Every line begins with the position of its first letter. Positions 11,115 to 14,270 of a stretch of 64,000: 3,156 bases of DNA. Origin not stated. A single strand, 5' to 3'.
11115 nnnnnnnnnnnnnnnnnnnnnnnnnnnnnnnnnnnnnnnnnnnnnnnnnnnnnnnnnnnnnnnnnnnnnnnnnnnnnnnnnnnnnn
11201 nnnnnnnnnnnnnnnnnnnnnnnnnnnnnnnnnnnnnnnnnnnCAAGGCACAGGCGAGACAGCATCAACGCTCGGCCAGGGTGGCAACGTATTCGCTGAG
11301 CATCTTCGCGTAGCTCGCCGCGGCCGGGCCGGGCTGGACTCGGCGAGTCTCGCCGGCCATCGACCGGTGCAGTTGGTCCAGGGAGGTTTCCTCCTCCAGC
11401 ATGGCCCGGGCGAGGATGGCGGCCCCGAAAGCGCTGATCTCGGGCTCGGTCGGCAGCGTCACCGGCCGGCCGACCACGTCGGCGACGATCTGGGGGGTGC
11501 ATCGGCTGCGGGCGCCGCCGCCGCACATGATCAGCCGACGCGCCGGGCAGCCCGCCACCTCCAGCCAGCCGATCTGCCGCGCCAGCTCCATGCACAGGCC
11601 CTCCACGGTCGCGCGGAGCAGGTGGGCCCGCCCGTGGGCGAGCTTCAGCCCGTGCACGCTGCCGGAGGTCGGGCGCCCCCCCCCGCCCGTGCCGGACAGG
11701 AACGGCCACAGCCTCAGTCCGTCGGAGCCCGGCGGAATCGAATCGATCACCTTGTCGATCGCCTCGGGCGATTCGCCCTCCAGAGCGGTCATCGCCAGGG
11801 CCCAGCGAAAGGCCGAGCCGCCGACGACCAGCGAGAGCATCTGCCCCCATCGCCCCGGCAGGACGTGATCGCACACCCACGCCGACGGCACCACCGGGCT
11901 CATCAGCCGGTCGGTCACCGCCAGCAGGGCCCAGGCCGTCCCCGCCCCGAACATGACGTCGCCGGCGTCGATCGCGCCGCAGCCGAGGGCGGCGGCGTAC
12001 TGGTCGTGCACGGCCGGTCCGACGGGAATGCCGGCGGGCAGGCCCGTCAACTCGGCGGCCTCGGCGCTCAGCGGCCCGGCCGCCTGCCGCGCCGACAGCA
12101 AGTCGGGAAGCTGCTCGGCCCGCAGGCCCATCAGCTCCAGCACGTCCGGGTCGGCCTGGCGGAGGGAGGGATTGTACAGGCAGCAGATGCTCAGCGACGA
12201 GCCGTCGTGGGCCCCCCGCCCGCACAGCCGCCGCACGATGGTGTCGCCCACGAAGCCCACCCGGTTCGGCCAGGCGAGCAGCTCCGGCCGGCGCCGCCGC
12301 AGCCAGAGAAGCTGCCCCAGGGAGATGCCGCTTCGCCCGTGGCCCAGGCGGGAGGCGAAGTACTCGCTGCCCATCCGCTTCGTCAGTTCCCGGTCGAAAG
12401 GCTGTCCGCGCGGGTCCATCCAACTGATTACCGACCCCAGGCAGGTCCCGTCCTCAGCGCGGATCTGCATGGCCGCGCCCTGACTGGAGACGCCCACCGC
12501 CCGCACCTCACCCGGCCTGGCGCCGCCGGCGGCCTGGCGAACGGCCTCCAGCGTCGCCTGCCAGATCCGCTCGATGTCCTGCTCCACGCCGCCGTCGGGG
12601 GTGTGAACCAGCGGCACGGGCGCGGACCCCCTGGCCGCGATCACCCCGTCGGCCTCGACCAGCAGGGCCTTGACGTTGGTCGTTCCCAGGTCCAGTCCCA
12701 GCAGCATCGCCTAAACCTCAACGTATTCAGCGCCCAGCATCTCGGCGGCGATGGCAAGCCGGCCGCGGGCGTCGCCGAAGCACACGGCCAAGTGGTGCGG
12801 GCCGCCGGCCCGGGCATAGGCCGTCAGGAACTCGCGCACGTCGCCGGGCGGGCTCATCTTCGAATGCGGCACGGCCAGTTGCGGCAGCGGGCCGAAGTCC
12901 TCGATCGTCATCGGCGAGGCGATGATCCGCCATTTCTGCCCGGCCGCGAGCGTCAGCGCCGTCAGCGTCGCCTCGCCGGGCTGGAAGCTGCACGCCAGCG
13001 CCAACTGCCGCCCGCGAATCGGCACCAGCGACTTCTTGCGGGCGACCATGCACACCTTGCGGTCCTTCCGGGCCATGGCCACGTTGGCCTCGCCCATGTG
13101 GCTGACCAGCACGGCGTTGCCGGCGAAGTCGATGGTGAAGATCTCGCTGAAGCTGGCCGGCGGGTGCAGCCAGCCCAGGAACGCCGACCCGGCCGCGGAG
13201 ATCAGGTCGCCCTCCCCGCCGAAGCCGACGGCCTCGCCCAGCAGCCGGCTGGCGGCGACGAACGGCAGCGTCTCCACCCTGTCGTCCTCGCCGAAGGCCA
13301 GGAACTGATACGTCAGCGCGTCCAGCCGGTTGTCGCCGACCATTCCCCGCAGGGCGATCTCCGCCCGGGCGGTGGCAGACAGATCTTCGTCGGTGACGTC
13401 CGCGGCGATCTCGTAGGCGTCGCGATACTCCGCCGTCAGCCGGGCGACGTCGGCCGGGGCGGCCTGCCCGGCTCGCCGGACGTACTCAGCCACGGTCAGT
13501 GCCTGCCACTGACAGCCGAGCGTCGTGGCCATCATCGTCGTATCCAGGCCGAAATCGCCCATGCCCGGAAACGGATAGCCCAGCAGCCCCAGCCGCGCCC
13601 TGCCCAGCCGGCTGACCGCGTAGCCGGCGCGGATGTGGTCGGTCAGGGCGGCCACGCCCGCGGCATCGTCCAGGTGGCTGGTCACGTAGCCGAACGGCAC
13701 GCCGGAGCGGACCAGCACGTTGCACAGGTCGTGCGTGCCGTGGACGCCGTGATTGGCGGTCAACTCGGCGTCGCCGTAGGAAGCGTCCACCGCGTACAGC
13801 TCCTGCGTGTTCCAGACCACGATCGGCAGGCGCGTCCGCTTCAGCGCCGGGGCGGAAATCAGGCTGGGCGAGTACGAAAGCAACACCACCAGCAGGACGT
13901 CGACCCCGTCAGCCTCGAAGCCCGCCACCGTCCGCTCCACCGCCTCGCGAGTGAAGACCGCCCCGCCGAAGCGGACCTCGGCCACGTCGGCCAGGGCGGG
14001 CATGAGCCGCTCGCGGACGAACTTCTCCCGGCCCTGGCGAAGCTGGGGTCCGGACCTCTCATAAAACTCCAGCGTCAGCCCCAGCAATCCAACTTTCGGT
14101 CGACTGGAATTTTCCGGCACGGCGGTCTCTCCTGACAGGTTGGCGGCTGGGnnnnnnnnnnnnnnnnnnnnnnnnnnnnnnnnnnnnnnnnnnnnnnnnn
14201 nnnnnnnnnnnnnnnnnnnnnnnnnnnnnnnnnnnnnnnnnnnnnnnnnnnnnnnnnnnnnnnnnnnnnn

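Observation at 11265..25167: Thirteen-gene DeoR-headed catabolic cluster with an unusual enzyme combination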

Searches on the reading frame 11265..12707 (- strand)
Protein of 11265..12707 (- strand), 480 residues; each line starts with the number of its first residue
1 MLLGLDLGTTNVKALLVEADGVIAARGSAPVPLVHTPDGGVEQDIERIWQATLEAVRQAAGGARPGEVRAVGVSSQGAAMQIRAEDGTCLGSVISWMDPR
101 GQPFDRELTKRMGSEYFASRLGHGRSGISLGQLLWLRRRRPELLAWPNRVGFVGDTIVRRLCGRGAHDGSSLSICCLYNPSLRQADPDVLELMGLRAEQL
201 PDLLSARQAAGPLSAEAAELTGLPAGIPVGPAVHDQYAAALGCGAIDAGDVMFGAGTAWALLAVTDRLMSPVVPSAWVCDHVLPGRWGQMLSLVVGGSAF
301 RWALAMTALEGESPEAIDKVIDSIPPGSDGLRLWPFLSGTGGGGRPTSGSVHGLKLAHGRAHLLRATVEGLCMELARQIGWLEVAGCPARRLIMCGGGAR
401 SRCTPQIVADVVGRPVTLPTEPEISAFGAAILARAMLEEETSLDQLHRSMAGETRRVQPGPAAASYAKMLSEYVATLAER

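Call 5: search_protein_families(library=pfam, proteins=[window:11265-12707:-], max_evalue=0.01)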
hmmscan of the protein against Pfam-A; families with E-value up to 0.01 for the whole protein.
window:11265-12707:- (480 aa): 2 families
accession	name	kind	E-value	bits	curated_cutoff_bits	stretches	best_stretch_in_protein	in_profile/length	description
PF00370.27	FGGY_N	-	3.4e-40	138.6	28.8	1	1-242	1-245/245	FGGY family of carbohydrate kinases, N-terminal domain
PF02782.22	FGGY_C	-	2.2e-18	67.2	27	1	280-433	31-194/198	FGGY family of carbohydrate kinases, C-terminal domain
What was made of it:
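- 11265..12707 (-): FGGY-family sugar kinase (480 aa), last gene of the operon. Pfam FGGY_N and FGGY_C (call 5).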

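Call 7: search_protein_families(library=ncbifam, proteins=[window:11265-12707:-], max_evalue=0.001)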
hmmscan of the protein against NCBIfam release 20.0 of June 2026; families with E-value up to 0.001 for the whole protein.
window:11265-12707:- (480 aa): 12 families
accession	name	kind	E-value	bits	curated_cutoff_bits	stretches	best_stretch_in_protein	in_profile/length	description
TIGR01312.1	XylB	equivalog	5.7e-71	239.5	380.25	1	3-475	1-478/481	xylulokinase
NF011601.0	PRK15027.1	equivalog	9.6e-42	143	912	1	1-460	1-459/484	xylulokinase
TIGR01314.1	gntK_FGGY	equivalog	2.7e-39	135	648.55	1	2-470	2-482/505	gluconokinase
TIGR02628.1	fuculo_kin_coli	equivalog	6.8e-37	127.5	470.9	2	3-265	4-268/465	L-fuculokinase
NF008187.0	PRK10939.1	equivalog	1.8e-30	106.1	528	2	2-302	6-311/521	autoinducer-2 kinase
TIGR01311.1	glycerol_kin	equivalog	2.6e-28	98.6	590.35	1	2-471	3-484/496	glycerol kinase GlpK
TIGR01315.1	5C_CHO_kinase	subfamily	4.8e-22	78.4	408.7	2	2-265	2-287/541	FGGY family pentulose kinase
NF000756.0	PRK00047.1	subfamily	7.1e-21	74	498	1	3-459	8-473/502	glycerol kinase GlpK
NF003154.0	PRK04123.1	equivalog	2e-20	73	428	1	202-475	244-532/554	ribulokinase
TIGR01234.1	L-ribulokinase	equivalog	6.2e-12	45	583.25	2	349-474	396-524/536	ribulokinase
TIGR02627.1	rhamnulo_kin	equivalog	4.8e-11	41.9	527.95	1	38-265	40-260/454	rhamnulokinase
NF007925.0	PRK10640.1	equivalog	7e-06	24.7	639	0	38-264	46-265/489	rhamnulokinase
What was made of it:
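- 11265..12707 (-): The best NCBIfam hit is XylB at 240 bits, below the cut-off of 380 (call 7).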

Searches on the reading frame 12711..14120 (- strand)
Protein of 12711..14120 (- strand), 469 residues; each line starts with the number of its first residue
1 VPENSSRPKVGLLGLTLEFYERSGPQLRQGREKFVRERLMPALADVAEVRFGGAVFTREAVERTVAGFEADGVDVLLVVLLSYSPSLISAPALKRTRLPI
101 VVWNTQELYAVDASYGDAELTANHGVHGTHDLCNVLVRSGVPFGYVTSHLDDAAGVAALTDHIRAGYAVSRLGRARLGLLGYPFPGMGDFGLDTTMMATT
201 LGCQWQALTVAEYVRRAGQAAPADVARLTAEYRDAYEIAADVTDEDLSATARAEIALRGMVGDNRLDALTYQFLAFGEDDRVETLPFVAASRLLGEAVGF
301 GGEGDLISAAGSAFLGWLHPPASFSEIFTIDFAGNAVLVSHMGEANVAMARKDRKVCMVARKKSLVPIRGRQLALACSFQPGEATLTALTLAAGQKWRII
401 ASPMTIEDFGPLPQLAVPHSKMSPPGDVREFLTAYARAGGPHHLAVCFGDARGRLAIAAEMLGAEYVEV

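Call 5: search_protein_families(library=pfam, proteins=[window:12711-14120:-], max_evalue=0.01)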
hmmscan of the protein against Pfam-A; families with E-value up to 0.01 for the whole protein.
window:12711-14120:- (469 aa): 2 families
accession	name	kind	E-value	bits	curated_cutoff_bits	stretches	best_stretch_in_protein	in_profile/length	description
PF11762.14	Arabinose_Iso_C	-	4.6e-13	49.6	25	1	322-465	2-144/144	L-arabinose isomerase C-terminal domain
PF24856.1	AraA_central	-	1.5e-12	48.6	24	1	198-310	23-137/148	L-arabinose isomerase central domain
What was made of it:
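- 12711..14120 (-): AraA-like aldose-ketose isomerase (469 aa). Pfam AraA_central and Arabinose_Iso_C (call 5).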

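Call 7: search_protein_families(library=ncbifam, proteins=[window:12711-14120:-], max_evalue=0.001)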
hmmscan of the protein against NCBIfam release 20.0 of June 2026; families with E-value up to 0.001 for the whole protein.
window:12711-14120:- (469 aa): 2 families
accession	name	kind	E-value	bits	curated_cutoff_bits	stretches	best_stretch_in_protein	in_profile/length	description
NF002795.0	PRK02929.1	equivalog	8.5e-25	87.4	622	1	75-468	75-474/499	L-arabinose isomerase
NF048012.1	SlpQosIsomSftI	equivalog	8.3e-05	21.5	700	1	59-450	48-424/443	sulfoquinovose isomerase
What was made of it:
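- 12711..14120 (-): NCBIfam AraA 87/622 (call 7).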

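Call 25: search_solved_structures(query=window:12711-14120:-, max_evalue=0.01)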
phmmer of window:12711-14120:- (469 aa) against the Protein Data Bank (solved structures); distinct sequences matched with E-value up to 0.01: 9.
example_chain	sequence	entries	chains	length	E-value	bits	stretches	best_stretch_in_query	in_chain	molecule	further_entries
7cx7_A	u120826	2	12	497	1.6e-18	69.9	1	76-467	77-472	L-arabinose isomerase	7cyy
7chl_A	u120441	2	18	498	9.3e-18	67.4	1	38-467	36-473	Hybrid Arabinose isomerase | L-arabinose isomerase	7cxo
4r1o_A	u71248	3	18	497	1.2e-16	63.8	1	77-467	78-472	L-arabinose isomerase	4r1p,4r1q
9vf5_A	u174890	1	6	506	1.5e-14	56.9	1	47-446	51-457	L-arabinose isomerase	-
7cwv_A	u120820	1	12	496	2.4e-13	52.9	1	77-467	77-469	L-arabinose isomerase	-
7ch3_A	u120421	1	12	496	5.6e-13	51.6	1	77-467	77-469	L-arabinose isomerase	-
2ajt_A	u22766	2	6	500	2.8e-10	42.8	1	76-446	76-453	L-arabinose isomerase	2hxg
4f2d_A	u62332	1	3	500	2.9e-10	42.7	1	76-446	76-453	L-arabinose isomerase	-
4lql_A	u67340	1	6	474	0.00045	22.3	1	251-466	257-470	L-arabinose isomerase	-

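Call 95: search_solved_structures(query=window:12711-14120:-, max_evalue=1e-10, show_alignments=3)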
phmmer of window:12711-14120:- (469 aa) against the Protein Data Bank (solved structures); distinct sequences matched with E-value up to 1e-10: 6.
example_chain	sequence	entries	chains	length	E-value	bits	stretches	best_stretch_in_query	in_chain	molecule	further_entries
7cx7_A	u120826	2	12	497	1.6e-18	69.9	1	76-467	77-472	L-arabinose isomerase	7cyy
7chl_A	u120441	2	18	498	9.3e-18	67.4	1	38-467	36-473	Hybrid Arabinose isomerase | L-arabinose isomerase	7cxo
4r1o_A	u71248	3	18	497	1.2e-16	63.8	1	77-467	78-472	L-arabinose isomerase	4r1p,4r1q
9vf5_A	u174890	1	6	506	1.5e-14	56.9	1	47-446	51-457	L-arabinose isomerase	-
7cwv_A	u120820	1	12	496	2.4e-13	52.9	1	77-467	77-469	L-arabinose isomerase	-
7ch3_A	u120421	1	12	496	5.6e-13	51.6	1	77-467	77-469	L-arabinose isomerase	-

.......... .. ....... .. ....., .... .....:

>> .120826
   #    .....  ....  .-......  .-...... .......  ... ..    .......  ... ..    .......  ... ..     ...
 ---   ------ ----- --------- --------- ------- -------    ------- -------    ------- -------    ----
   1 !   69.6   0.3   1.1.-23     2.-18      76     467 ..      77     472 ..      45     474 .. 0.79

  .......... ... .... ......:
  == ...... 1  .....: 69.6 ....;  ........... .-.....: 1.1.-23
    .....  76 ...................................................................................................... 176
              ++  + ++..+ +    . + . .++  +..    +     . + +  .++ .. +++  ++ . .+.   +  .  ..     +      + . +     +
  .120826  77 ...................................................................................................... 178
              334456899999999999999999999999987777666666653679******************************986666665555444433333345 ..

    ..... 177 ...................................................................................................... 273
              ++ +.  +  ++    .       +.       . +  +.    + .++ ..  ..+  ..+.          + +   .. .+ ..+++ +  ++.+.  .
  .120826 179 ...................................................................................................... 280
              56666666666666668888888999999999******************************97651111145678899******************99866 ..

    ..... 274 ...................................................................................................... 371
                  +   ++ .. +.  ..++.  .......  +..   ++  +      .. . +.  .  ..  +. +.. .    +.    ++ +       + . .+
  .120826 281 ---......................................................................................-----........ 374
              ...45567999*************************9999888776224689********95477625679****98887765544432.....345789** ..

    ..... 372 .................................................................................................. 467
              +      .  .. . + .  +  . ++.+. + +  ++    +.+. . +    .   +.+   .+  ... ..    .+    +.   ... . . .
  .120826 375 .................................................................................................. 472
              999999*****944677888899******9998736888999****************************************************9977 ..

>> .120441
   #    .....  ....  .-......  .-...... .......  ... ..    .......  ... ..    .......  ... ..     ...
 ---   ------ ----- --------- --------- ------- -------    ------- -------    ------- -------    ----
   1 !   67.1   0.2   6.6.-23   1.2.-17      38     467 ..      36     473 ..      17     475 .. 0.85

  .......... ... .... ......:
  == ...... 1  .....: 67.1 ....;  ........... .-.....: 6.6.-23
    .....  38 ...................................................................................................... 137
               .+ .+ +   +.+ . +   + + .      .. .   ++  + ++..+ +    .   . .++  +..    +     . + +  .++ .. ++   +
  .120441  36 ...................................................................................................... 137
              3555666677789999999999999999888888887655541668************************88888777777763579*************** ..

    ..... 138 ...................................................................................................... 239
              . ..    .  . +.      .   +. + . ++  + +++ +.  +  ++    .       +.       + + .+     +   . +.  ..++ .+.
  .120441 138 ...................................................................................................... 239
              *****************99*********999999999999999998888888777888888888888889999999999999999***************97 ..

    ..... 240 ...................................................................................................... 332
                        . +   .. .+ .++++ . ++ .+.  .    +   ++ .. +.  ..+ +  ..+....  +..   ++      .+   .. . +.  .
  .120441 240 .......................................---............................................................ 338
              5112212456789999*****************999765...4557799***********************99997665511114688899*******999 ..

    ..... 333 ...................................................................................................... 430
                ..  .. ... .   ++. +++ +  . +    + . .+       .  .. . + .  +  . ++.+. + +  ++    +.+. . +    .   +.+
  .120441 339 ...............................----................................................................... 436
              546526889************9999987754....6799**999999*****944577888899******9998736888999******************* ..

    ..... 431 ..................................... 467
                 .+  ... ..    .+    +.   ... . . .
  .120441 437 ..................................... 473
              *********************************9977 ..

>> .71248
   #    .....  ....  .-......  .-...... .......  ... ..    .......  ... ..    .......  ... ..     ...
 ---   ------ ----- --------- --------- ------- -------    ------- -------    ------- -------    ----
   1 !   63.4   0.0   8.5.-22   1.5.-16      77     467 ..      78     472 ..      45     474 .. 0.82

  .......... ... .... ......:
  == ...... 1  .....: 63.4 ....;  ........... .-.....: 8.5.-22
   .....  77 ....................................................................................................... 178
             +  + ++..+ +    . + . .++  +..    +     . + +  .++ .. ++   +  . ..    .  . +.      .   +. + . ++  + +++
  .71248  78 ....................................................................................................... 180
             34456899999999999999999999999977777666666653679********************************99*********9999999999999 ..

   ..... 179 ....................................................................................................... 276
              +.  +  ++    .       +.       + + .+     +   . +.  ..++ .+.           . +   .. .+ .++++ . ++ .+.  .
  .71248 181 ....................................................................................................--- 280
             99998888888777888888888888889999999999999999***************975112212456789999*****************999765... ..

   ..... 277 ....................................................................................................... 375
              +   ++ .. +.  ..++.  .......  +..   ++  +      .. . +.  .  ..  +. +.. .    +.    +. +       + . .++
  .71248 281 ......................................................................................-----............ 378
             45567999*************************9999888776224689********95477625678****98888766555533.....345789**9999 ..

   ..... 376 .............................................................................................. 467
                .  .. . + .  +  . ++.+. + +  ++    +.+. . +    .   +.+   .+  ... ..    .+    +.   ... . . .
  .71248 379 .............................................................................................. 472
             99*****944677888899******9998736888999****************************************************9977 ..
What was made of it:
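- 12711..14120 (-): The alignment to Geobacillus AraA 4r1o shows identical residues at all four Mn ligands (call 95).
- On L-arabinose isomerase (AraA): The alignment to 4r1o shows identical E, E, H and H at these positions (GGEGD, SFSE, SHM, PHH; call 95).
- The AraA-like protein keeps all four metal ligands (call 95).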
